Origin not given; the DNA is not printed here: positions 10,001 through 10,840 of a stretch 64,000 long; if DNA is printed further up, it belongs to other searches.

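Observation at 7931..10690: Adjacent pyrimidine-metabolism genes: beta-ureidopropionase next to a bacterial-type dCTP deaminase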

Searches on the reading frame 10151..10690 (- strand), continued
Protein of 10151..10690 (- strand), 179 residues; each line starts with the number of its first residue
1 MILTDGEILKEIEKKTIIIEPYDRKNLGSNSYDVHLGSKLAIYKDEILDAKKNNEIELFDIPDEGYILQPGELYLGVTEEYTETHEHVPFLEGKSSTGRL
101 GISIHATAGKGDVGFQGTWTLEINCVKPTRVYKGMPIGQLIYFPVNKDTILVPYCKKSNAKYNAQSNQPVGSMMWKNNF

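Call 59: find_encoding_contigs(protein=P0002, flank=5000, max_places=3)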
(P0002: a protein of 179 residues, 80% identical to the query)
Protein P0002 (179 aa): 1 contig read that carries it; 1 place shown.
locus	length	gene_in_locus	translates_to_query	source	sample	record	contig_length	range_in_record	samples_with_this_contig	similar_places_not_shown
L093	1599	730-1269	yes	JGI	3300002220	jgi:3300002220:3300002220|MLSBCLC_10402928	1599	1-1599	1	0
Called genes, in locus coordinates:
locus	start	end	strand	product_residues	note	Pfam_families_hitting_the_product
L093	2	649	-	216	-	?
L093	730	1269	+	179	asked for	PF22769:DCD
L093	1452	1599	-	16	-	?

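Call 70: list_cluster_members(proteins=[P0289, P0295, P0335, P0342, P0357, P0398, P0354, P0311, P0339, P0279])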
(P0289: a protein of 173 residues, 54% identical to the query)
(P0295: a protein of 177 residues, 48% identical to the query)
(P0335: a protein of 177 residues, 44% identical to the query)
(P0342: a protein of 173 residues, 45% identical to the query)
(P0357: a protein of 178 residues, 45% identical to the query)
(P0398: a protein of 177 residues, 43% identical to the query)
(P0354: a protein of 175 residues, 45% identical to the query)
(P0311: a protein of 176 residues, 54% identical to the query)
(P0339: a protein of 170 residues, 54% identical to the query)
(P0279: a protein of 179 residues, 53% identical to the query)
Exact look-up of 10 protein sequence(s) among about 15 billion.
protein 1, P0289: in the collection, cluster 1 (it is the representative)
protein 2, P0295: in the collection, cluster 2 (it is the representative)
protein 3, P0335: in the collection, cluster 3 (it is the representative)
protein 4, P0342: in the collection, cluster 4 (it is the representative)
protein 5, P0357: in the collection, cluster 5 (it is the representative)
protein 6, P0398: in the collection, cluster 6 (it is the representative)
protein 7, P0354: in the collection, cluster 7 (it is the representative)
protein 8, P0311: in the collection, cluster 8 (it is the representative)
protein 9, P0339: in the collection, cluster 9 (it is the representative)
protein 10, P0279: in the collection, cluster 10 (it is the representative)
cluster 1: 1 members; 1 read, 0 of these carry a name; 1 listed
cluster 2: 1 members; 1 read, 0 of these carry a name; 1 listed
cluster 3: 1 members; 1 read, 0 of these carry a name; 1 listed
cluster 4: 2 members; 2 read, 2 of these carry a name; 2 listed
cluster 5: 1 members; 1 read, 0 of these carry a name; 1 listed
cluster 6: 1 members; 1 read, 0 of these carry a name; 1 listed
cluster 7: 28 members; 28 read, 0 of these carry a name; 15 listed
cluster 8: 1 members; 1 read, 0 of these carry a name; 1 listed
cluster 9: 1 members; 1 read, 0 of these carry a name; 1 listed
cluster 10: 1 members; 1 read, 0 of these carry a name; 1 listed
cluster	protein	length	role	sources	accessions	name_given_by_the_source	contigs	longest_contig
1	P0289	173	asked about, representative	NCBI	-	-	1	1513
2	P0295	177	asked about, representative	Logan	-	-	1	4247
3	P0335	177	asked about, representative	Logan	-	-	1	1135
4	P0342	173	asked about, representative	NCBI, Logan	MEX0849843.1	MAG: dCTP deaminase [Candidatus Dependentiae bacterium]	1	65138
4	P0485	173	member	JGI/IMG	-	dCTP deaminase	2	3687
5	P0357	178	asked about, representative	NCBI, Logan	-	-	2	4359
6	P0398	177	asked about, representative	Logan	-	-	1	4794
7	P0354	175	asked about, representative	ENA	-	-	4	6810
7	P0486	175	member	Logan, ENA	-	-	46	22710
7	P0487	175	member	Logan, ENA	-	-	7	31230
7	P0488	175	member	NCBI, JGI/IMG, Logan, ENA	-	-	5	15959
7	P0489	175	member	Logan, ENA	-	-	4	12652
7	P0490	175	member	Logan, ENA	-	-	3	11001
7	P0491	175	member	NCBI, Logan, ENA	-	-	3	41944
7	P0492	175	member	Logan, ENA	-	-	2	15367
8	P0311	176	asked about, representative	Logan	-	-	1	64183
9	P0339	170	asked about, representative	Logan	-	-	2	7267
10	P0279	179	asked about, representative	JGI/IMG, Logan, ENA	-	-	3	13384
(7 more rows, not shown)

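Call 75: find_related_loci(query=A1, collection=viral_contigs, flank=3000)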
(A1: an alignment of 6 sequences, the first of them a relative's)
Query A1 (179 aa) in viral_contigs; peptide patterns used: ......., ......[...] (x = any residue, [..] = any of these).
63 stretches matched a pattern; 8 encode a relative of the query (tblastn E <= 1e-3); 8 distinct loci.
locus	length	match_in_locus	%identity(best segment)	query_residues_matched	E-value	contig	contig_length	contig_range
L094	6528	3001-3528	64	1-177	1e-72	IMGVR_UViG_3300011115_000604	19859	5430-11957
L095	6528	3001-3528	61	1-177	2e-71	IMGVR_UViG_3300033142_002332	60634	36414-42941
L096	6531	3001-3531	63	2-179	2e-71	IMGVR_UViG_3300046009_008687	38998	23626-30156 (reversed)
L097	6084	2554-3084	64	2-179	3e-71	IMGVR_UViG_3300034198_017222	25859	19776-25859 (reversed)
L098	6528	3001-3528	56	1-177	6e-60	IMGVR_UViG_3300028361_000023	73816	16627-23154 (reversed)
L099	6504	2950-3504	51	1-179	2e-58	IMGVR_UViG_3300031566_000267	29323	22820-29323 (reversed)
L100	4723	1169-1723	51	1-179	2e-58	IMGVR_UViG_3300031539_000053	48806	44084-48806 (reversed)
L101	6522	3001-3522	55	17-177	2e-57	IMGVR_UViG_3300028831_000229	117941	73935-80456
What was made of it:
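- Viral contigs are at most 64% identical (call 75).
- Tried and rejected: The viral contigs found by a pattern-seeded scan of IMG/VR hold only Dcds at or below 64% identity, further away than the Chitinophagaceae proteins (call 75).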
